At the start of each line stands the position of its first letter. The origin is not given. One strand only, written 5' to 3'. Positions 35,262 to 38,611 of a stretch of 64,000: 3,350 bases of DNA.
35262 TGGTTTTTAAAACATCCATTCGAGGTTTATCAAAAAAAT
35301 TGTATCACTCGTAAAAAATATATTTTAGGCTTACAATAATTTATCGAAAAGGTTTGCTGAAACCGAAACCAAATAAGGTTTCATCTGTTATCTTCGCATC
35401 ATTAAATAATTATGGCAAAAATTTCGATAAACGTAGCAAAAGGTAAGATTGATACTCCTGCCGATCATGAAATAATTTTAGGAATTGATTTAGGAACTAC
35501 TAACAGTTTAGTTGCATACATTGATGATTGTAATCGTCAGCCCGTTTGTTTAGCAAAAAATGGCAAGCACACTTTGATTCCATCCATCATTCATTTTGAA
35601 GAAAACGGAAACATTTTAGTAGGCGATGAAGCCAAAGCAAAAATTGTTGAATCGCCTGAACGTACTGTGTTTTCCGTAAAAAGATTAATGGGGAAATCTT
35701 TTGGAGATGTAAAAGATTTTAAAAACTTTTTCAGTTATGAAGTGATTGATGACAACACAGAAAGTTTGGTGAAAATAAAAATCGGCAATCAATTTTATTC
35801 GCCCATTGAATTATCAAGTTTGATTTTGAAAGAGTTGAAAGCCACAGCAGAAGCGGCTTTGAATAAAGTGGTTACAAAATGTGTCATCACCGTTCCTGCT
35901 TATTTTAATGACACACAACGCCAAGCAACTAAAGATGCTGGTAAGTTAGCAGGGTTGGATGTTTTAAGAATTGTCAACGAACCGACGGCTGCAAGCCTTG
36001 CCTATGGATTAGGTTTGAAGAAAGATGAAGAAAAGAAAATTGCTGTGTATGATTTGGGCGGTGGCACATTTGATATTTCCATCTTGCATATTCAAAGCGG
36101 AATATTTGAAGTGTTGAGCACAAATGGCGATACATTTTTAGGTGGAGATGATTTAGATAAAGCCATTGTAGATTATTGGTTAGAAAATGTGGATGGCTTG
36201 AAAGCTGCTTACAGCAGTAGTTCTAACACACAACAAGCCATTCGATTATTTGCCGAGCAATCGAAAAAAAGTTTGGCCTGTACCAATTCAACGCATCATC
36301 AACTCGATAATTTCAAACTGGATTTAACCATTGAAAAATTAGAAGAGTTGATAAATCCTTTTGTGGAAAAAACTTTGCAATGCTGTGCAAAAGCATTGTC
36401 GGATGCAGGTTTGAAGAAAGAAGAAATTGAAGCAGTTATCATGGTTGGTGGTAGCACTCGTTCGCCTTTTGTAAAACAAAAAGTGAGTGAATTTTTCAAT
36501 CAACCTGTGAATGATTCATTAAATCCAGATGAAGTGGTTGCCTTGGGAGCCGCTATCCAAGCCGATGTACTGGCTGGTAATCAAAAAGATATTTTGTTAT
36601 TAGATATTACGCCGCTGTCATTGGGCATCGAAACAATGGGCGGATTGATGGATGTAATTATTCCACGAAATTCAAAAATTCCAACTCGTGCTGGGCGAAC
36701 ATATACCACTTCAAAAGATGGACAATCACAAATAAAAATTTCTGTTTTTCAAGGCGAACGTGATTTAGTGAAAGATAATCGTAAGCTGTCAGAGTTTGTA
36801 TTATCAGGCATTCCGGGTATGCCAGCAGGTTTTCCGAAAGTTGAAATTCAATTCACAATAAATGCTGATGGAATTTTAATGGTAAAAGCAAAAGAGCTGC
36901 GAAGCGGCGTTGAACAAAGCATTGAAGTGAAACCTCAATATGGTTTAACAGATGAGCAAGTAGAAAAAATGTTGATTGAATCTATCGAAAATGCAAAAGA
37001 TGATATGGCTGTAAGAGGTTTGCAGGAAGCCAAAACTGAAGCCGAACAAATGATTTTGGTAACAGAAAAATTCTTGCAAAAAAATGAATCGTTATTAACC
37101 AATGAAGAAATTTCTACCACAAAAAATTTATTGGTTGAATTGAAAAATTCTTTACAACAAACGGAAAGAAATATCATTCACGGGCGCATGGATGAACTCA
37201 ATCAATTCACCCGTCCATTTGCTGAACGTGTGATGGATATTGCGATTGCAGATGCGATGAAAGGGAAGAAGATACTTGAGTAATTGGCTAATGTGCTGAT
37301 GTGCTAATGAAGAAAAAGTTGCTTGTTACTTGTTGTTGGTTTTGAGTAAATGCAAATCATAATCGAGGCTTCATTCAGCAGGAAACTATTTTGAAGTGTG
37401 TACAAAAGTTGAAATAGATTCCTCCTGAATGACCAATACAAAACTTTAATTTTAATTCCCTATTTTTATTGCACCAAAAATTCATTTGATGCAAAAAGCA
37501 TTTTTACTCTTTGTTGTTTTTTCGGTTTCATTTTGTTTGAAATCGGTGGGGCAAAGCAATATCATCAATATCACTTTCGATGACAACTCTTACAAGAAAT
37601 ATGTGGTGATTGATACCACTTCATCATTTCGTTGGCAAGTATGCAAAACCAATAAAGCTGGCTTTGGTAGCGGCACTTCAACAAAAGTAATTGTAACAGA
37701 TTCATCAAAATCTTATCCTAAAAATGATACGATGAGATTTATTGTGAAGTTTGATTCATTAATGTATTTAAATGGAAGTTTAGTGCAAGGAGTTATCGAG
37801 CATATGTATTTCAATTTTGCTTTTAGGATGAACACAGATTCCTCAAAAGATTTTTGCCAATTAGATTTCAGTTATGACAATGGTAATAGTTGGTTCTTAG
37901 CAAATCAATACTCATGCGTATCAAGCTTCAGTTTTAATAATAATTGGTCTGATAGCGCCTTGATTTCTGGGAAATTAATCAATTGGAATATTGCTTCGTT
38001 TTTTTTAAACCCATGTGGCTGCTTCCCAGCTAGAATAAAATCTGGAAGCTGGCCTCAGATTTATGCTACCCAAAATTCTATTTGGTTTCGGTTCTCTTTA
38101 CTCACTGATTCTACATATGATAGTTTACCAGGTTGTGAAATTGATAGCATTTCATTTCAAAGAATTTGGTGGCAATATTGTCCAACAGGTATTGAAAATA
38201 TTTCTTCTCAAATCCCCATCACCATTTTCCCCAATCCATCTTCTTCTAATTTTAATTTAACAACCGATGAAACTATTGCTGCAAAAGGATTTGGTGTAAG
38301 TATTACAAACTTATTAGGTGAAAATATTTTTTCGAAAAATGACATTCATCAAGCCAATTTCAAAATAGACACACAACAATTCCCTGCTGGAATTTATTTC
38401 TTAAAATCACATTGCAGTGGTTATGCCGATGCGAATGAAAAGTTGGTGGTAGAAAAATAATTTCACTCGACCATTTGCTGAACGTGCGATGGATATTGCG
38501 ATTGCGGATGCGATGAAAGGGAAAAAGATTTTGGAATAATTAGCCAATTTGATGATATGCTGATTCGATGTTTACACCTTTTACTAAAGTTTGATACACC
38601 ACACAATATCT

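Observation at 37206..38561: Single-gene T9SS-cargo cassette flanked by a 100-bp duplication of the hscA/osmC tail-to-tail junction; the orphan hscA end differs almost only at synonymous sites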

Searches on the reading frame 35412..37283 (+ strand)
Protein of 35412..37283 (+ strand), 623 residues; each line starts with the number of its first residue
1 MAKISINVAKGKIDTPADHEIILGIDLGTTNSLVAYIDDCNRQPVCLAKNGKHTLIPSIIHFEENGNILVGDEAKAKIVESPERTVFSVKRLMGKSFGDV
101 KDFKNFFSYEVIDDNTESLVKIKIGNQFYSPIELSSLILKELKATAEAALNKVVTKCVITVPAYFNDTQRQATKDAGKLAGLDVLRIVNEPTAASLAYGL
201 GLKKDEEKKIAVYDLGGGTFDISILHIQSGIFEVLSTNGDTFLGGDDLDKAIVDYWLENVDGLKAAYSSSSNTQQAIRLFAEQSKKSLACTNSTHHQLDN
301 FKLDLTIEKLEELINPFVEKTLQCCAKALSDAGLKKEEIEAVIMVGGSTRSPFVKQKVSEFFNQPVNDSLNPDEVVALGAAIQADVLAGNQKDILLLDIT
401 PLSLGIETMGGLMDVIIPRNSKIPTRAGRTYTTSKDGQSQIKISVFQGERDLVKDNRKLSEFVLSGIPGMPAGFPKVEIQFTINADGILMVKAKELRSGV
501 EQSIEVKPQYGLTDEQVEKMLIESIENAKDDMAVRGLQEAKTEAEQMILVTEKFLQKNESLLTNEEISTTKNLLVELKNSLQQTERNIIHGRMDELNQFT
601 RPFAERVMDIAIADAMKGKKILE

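Call 8: search_protein_families(library=pfam, proteins=[window:35412-37283:+])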
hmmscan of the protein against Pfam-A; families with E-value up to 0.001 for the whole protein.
window:35412-37283:+ (623 aa): 3 families
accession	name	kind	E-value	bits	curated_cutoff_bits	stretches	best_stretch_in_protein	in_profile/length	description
PF00012.26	HSP70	-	4.7e-189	629.9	20.6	1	22-608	1-598/599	Hsp70 protein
PF06723.19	MreB_Mbl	-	7.5e-17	61.6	27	1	135-385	74-320/327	MreB/Mbl protein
PF02782.22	FGGY_C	-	0.00061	20.1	27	0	332-384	145-194/198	FGGY family of carbohydrate kinases, C-terminal domain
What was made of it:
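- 35412..37283 (+): hscA (Hsp70-family Fe-S chaperone), intact. Its last 27 codons are repeat copy A. Pfam HSP70 4.7e-189 (call 8).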

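Call 9: find_related_loci(query=window:35412-37283:+, collection=genome_contigs, flank=6000)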
Query window:35412-37283:+ (623 aa) in genome_contigs; peptide patterns used: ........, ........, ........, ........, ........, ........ (x = any residue, [..] = any of these).
117 stretches matched a pattern; 34 encode a relative of the query (tblastn E <= 1e-3); 34 distinct loci.
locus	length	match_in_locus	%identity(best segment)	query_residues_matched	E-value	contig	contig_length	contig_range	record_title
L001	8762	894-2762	96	1-623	0e+0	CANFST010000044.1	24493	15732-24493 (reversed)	MAG: Chitinophagales bacterium isolate Jr-16oct17-254 genome assembly, contig: Jr-16oct17-C3788, whole genome shotgun se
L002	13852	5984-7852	96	1-623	0e+0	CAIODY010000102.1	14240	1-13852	uncultured bacterium isolate Umea3p1_bin-1165 genome assembly, contig: bin-1165:102/134, whole genome shotgun sequence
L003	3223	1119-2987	95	1-623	0e+0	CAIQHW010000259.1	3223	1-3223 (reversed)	uncultured bacterium isolate Umea1_bin-3847 genome assembly, contig: bin-3847:259/633, whole genome shotgun sequence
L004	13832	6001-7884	89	1-623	0e+0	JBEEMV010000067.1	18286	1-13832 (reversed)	MAG: Bacteroidota bacterium isolate comocreek_2019_sw_WHONDRS-S19S_0026_B_bin.5 scaffold_10720, whole genome shotgun seq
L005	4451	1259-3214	81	1-623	0e+0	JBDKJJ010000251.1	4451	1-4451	MAG: Bacteroidota bacterium isolate guil_2019_sw_WHONDRS-S19S_0049_B_bin.15 scaffold_809279, whole genome shotgun sequen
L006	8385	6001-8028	80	1-623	0e+0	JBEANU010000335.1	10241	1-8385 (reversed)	MAG: Bacteroidota bacterium isolate marshallgulch_2019_sw_WHONDRS-S19S_0035_B_bin.5 scaffold_709329, whole genome shotgu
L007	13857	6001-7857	63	1-622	0e+0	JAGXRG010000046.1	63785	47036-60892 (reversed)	MAG: Chitinophagaceae bacterium isolate CROMO_A_82 c_000000564023, whole genome shotgun sequence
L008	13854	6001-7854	63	1-621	0e+0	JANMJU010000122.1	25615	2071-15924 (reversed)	MAG: Chitinophagaceae bacterium isolate OTE_64_metabat_332 OTE_64_k141_3713661, whole genome shotgun sequence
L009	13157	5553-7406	63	1-621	0e+0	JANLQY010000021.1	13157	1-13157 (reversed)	MAG: Chitinophagaceae bacterium isolate OTE_38_metabat_112 OTE_38_k141_3578536, whole genome shotgun sequence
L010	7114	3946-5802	62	1-622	0e+0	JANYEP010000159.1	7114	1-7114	MAG: Chitinophagaceae bacterium isolate 338R_metabinner_28 338R_k141_201888, whole genome shotgun sequence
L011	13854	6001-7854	62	1-621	0e+0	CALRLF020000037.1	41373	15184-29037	MAG: Bosea thiooxidans isolate JJ-K11792-97-4-m2-bin42 genome assembly, contig: JJ-SDA7-351-C227, whole genome shotgun s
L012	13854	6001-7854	63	1-621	0e+0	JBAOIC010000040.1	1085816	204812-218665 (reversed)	MAG: Chitinophagaceae bacterium isolate AS_Ams2_Bin33 np2-np3_contig_5272, whole genome shotgun sequence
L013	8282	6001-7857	62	1-622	0e+0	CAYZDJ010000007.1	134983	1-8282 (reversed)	MAG TPA_asm: uncultured Chitinophagaceae bacterium isolate SRP285395_co2_132 genome assembly, contig: NODE_128_length_13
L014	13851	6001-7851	62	1-621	0e+0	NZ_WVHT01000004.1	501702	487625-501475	Hufsiella arboris strain HMF7647 4, whole genome shotgun sequence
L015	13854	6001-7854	62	1-621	0e+0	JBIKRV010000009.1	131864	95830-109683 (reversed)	MAG: Chitinophagaceae bacterium isolate ME2015-06-19_3300044640_group6_bin125 Rohwer_bin563_scaffold_28_c1, whole genome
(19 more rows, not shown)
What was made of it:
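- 35412..37283 (+): 95-96% identical to HscA of L001-L003 (call 9).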

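Call 35: find_homologous_proteins(query=window:35412-37283:+, max_evalue=1e-100)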
Query window:35412-37283:+ (623 aa): 8000 proteins with E <= 1e-100 among 8000 candidates; the best 120 are listed.
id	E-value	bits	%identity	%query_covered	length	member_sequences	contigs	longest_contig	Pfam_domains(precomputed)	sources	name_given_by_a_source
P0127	0.0e+0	1300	95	100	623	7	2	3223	PF00012.27,PF06723.20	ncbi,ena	-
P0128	0.0e+0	1298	95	100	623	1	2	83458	PF00012.27,PF06723.20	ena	-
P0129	0.0e+0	1282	95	100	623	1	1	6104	PF00012.27,PF06723.20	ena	-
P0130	0.0e+0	1281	93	100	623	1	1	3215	PF00012.27,PF06723.20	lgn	-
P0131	0.0e+0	1280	94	100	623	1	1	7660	PF00012.27,PF06723.20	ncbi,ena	-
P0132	0.0e+0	1279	93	100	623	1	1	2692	PF00012.27,PF06723.20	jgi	jgi:molecular chaperone HscA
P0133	0.0e+0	1273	95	100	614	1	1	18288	PF00012.27,PF06723.20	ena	-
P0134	0.0e+0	1159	86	100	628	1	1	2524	PF00012.27,PF06723.20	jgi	jgi:molecular chaperone HscA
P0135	0.0e+0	1131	80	100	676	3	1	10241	PF00012.27,PF06723.20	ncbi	ncbi:MAG: hypothetical protein RIQ33_2269 [Bacteroidota bacterium]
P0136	4.4e-271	918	68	100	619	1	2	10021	PF00012.27,PF06723.20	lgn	-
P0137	2.0e-266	903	66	100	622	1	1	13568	PF00012.27,PF06723.20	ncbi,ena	-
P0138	2.6e-265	899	66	100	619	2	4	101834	PF00012.27,PF06723.20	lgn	-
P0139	1.2e-264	897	66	100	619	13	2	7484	PF00012.27,PF06723.20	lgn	-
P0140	9.8e-263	891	66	100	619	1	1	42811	PF00012.27,PF06723.20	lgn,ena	-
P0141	7.1e-260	881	65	100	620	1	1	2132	PF00012.27,PF06723.20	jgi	jgi:molecular chaperone HscA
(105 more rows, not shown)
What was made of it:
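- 35412..37283 (+): Sources name its homologues HscA (call 35).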

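Call 36: find_encoding_contigs(protein=P0133, flank=6000, max_places=3)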
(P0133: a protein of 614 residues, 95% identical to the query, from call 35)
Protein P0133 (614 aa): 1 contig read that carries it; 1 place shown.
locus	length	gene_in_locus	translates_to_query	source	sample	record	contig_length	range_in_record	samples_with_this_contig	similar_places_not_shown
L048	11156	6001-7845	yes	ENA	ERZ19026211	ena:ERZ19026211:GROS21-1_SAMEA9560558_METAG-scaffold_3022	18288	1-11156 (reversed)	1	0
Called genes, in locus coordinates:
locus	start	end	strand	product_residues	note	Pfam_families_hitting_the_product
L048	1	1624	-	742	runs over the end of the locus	PF16656:Pur_ac_phosph_N (weak), PF13091:PLDc_2, PF18962:Por_Secre_tail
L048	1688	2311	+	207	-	PF02581:TMP-TENI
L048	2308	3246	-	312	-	PF02779:Transket_pyr, PF02780:Transketolase_C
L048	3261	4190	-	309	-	-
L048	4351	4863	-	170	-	PF07638:Sigma70_ECF (weak), PF04542:Sigma70_r2, PF22029:PhyR_sigma2 (faint), PF08281:Sigma70_r4_2, PF04545:Sigma70_r4 (weak)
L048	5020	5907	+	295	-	PF00376:MerR, PF13411:MerR_1, PF02607:B12-binding_2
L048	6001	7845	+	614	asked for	PF00012:HSP70, PF06723:MreB_Mbl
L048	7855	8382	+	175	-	-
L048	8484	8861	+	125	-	-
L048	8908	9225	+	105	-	PF06912:DUF1275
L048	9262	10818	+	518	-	PF18962:Por_Secre_tail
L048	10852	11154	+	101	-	?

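Call 37: find_encoding_contigs(protein=P0130, flank=3000, max_places=3)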
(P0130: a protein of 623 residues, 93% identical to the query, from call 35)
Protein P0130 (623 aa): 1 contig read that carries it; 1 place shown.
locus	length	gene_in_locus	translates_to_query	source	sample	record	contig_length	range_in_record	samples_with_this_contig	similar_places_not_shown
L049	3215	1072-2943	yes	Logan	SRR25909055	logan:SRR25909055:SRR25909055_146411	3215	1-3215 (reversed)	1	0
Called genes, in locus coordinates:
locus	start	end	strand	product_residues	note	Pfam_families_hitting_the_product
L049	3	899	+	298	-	?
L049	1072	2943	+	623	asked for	PF00012:HSP70, PF06723:MreB_Mbl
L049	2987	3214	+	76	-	?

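Call 38: find_encoding_contigs(protein=P0132, flank=3000, max_places=3)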
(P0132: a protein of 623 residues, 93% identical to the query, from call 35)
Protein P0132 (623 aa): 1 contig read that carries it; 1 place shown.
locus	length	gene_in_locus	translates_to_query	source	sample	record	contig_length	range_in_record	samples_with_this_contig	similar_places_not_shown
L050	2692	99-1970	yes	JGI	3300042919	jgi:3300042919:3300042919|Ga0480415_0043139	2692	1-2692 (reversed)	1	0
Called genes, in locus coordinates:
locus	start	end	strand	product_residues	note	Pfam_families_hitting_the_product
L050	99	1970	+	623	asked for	PF00012:HSP70, PF06723:MreB_Mbl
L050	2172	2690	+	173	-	?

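Call 55: find_encoding_contigs(protein=P0134, flank=3000, max_places=3)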
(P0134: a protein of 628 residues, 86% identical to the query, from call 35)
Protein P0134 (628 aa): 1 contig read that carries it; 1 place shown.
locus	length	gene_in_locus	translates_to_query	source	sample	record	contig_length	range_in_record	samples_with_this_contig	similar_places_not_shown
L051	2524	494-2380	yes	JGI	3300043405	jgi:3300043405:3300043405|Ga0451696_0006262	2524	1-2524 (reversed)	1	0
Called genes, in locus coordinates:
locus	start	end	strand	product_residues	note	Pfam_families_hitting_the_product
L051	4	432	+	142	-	PF00156:Pribosyltran (weak), PF14681:UPRTase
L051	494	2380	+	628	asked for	PF00012:HSP70, PF06723:MreB_Mbl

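Call 68: list_cluster_members(proteins=[P0127, window:35412-37283:+])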
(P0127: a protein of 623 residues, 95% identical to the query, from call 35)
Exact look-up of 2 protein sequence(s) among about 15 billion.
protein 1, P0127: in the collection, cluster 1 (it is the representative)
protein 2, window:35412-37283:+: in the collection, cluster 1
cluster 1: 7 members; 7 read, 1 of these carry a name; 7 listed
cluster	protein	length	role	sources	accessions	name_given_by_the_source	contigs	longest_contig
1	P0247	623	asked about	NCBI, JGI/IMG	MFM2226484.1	MAG: hypothetical protein RJA07_2686 [Bacteroidota bacterium] | molecular chaperone HscA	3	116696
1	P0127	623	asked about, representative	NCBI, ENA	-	-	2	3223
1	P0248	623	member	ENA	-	-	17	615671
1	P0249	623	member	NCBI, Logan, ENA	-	-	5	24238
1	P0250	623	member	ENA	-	-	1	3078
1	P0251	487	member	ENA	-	-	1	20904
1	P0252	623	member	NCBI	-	-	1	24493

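Call 69: find_encoding_contigs(protein=P0248, flank=7000, max_places=6)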
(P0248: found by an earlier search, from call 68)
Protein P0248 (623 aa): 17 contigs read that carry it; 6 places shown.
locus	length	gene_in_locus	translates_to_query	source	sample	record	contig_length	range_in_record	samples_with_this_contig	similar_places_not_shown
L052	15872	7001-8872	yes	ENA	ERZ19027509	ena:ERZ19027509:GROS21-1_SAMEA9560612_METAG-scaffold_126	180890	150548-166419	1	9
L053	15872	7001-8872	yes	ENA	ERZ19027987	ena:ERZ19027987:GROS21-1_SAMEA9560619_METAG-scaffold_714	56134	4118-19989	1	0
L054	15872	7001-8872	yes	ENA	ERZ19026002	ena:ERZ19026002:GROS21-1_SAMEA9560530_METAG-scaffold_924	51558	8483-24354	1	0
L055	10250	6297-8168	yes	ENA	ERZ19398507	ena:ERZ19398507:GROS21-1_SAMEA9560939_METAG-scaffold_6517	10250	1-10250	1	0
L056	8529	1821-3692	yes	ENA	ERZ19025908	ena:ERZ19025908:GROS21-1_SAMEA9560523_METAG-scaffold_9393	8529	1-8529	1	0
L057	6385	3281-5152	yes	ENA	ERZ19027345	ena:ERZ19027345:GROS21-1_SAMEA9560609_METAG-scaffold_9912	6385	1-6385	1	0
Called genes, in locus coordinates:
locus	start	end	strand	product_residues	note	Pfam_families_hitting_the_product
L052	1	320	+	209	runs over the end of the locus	PF02698:DUF218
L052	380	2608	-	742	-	PF16656:Pur_ac_phosph_N (weak), PF13091:PLDc_2, PF18962:Por_Secre_tail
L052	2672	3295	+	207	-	PF02581:TMP-TENI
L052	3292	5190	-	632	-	PF13292:DXP_synthase_N, PF00456:Transketolase_N (weak), PF00676:E1_dh (weak), PF02779:Transket_pyr, PF02780:Transketolase_C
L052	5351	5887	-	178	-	PF07638:Sigma70_ECF (weak), PF04542:Sigma70_r2, PF22029:PhyR_sigma2 (faint), PF08281:Sigma70_r4_2, PF04545:Sigma70_r4 (weak)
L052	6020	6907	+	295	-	PF00376:MerR, PF13411:MerR_1, PF02607:B12-binding_2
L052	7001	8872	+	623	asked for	PF00012:HSP70, PF06723:MreB_Mbl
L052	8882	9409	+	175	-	-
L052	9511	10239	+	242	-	PF06912:DUF1275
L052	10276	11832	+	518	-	PF18962:Por_Secre_tail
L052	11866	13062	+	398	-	PF00174:Oxidored_molyb, PF03404:Mo-co_dimer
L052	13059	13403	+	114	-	-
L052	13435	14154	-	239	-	PF04298:Zn_peptidase_2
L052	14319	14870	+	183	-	PF21857:DUF6913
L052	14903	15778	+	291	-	PF00701:DHDPS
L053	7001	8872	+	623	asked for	PF00012:HSP70, PF06723:MreB_Mbl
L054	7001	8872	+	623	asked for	PF00012:HSP70, PF06723:MreB_Mbl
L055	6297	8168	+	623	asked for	PF00012:HSP70, PF06723:MreB_Mbl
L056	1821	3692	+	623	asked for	PF00012:HSP70, PF06723:MreB_Mbl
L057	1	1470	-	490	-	?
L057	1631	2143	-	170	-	PF07638:Sigma70_ECF (weak), PF04542:Sigma70_r2, PF22029:PhyR_sigma2 (faint), PF08281:Sigma70_r4_2, PF04545:Sigma70_r4 (weak)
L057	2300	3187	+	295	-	PF00376:MerR, PF13411:MerR_1, PF02607:B12-binding_2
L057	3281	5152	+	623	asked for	PF00012:HSP70, PF06723:MreB_Mbl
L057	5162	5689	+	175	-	-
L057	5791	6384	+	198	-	?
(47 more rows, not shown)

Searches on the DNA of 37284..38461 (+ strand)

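Call 75: search_dna_similar(query=window:37284-38461:+, collection=plasmids, mode=distant, max_rows=5)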
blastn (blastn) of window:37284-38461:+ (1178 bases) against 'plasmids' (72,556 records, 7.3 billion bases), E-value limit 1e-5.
No match.

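Call 76: search_dna_similar(query=window:37284-38461:+, collection=phages, mode=distant, max_rows=5)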
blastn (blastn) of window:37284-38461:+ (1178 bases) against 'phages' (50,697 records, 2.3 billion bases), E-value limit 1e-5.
No match.
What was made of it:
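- Tried and rejected: Plasmid and phage collections: no match to the unit (calls 75, 76).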
